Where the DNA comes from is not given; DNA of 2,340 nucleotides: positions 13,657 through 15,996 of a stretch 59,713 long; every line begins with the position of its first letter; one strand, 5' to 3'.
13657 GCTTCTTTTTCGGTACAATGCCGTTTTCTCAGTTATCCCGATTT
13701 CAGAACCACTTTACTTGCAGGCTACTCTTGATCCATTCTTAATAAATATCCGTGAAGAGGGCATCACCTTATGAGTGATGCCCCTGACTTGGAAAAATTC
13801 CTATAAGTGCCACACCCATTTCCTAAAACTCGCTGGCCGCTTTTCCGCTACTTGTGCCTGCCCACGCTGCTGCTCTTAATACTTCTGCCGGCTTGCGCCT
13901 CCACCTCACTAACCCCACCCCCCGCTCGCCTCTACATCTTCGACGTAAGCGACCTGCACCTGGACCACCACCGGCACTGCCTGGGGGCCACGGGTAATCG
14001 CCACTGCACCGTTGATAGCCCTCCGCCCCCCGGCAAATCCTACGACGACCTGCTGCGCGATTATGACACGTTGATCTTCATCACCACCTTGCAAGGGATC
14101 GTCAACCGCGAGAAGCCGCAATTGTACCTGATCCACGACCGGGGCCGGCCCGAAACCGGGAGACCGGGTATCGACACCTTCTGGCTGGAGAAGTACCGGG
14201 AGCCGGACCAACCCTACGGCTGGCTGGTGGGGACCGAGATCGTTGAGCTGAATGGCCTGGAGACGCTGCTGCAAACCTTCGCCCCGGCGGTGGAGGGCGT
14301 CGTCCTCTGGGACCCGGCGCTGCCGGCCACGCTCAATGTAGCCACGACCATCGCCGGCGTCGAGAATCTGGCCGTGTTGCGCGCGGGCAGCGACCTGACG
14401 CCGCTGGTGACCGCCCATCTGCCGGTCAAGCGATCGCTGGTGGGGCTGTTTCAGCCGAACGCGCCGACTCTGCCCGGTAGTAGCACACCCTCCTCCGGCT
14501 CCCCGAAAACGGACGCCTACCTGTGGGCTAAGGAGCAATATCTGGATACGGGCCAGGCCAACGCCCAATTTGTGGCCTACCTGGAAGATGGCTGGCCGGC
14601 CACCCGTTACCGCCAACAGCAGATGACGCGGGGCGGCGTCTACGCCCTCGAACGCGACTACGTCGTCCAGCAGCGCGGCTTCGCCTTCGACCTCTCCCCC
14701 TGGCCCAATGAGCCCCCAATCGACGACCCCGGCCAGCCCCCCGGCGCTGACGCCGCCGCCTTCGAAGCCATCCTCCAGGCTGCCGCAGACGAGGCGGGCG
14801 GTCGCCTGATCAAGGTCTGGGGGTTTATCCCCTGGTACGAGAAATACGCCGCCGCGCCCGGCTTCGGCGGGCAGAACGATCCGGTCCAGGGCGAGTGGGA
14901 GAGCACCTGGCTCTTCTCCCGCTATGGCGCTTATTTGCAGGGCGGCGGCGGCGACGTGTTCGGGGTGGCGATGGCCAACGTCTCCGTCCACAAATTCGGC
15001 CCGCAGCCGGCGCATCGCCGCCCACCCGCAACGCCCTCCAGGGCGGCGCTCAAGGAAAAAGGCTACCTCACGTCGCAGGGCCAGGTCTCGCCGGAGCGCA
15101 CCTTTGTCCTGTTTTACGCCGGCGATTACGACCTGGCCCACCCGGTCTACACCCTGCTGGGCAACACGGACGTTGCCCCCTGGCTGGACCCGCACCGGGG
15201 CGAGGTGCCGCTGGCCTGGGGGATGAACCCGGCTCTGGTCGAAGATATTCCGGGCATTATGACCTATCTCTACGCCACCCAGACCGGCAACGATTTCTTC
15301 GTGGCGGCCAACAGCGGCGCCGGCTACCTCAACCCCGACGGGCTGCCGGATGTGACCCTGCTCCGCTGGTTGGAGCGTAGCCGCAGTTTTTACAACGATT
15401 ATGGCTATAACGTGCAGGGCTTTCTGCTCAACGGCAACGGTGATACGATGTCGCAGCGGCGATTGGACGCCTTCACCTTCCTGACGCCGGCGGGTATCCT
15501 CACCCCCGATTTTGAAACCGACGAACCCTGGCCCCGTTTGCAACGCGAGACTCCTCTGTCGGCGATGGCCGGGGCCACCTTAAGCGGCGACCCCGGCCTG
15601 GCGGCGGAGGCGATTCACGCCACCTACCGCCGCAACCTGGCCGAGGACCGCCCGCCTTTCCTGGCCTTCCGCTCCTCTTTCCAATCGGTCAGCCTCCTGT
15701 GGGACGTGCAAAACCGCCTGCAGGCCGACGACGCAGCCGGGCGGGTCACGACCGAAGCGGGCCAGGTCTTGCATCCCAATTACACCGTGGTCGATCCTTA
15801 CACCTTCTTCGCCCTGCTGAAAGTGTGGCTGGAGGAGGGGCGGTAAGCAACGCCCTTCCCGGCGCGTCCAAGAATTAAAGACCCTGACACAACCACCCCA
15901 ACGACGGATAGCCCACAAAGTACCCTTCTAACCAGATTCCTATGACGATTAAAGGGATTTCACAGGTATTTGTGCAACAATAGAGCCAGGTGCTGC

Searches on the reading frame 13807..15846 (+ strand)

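Call 79: search_protein_families(library=pfam, proteins=[window:13807-15846:+], max_evalue=0.0001)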
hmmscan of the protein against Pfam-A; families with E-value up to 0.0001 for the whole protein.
window:13807-15846:+ (679 aa): 3 families
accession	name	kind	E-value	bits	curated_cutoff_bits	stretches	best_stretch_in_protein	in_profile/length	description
PF14323.11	GxGYxYP_C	-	4.6e-22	79.5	27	1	433-557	4-126/242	GxGYxYP putative glycoside hydrolase C-terminal domain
PF16216.10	GxGYxYP_N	-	4.4e-08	33.2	23.9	1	88-158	14-70/72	GxGYxYP_N 1st domain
PF20957.2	GxGYxYP_N_2nd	-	4.9e-06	27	24.5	1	163-200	2-37/68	GxGYxYP_N second domain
